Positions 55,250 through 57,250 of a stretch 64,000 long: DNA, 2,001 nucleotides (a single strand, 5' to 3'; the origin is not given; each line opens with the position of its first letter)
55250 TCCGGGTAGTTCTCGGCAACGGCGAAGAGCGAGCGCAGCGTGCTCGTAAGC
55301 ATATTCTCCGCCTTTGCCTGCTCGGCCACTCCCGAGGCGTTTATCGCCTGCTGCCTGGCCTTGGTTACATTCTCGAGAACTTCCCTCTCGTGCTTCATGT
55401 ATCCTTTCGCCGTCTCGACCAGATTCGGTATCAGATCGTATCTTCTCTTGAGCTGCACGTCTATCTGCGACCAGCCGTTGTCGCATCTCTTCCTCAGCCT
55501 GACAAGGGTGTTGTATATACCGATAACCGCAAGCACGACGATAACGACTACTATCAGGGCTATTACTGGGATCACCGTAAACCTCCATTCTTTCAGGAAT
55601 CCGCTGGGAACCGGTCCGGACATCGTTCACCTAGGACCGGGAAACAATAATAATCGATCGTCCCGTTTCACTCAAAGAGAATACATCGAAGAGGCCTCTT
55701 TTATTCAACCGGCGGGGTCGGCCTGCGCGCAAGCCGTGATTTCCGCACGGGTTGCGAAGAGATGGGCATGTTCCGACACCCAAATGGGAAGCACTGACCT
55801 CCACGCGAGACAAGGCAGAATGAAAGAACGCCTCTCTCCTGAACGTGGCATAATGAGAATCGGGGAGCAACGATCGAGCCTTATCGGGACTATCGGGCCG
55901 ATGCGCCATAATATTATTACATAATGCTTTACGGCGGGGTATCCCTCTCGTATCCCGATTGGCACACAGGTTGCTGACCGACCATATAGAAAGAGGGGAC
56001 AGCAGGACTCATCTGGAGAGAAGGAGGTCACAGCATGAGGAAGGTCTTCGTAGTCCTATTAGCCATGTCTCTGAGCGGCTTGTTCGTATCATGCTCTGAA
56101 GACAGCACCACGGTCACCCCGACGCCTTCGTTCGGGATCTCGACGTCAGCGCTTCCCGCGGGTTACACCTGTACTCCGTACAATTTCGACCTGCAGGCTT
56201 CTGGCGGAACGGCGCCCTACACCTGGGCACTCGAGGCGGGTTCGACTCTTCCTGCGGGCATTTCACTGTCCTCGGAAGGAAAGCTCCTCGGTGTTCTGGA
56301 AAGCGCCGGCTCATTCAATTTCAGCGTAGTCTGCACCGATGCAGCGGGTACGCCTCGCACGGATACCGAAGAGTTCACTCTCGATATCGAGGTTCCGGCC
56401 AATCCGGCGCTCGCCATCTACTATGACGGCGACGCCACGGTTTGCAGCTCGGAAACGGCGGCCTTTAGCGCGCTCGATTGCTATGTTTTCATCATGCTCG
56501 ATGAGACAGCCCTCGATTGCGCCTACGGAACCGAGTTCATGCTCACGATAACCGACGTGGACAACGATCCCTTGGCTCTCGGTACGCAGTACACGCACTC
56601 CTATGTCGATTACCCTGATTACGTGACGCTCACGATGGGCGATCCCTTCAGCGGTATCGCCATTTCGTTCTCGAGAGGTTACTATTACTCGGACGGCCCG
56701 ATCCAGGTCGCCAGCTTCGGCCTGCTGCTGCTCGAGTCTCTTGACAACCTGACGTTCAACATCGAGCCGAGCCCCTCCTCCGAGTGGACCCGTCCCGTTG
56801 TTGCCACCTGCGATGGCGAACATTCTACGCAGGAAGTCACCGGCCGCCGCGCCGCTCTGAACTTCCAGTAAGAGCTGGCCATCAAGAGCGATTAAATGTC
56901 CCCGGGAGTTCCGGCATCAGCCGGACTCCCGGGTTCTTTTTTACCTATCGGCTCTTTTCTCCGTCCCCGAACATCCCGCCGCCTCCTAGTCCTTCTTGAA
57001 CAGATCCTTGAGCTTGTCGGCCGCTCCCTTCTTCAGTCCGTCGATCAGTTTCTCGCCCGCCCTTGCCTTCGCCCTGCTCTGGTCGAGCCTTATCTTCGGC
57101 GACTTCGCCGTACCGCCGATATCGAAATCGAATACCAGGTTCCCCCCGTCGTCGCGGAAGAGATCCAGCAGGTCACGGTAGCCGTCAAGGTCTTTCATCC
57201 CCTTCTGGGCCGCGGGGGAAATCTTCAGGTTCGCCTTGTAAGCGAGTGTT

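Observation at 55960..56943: Second perfect sigma-54 promoter with a complete compact transcription unit (promoter, RBS, Ig-like lipoprotein gene, strong terminator)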

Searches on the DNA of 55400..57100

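Call 21: search_rna_families(source=window, start=55400, end=57100, threshold=evalue, max_evalue=5, show_alignments=3)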
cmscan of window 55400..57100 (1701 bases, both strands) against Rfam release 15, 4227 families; matches with E-value up to 5: 2.
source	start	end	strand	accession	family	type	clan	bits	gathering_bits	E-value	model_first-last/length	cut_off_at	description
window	55871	55961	-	RF00510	Tombus_IRE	Cis-reg;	-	19.1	45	1.5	1-94/94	no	Tombusvirus internal replication element (IRE)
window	56904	56941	-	RF00018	CsrB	Gene; sRNA;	CL00106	10.1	71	4.7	311-346/356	no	CsrB/RsmB RNA family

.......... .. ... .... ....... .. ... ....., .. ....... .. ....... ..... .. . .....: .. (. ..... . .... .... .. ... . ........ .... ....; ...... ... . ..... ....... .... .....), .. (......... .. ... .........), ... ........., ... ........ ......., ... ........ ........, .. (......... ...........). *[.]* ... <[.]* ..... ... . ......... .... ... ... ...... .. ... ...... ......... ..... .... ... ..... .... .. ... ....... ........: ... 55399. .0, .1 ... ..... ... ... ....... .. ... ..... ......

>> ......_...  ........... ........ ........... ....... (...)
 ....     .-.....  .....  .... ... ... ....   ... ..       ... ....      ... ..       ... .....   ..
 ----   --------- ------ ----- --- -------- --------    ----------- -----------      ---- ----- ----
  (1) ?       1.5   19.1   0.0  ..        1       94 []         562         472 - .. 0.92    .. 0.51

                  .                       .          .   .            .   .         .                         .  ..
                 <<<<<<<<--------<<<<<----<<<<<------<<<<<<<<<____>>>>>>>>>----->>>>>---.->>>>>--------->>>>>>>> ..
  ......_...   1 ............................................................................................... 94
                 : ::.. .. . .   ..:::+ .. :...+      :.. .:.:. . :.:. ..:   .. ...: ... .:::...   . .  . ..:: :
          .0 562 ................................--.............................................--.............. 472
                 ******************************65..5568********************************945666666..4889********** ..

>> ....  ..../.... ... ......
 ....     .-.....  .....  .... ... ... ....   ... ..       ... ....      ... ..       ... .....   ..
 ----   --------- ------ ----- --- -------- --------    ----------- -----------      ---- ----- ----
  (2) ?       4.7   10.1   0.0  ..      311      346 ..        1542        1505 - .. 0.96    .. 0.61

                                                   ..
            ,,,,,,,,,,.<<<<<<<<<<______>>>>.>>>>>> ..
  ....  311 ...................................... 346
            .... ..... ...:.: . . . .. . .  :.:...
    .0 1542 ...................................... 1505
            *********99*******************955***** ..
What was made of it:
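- Tried and rejected: Rfam at a permissive E-value gave only noise: Tombus_IRE at E 1.5 and CsrB at E 4.7 on the terminator (call 21).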
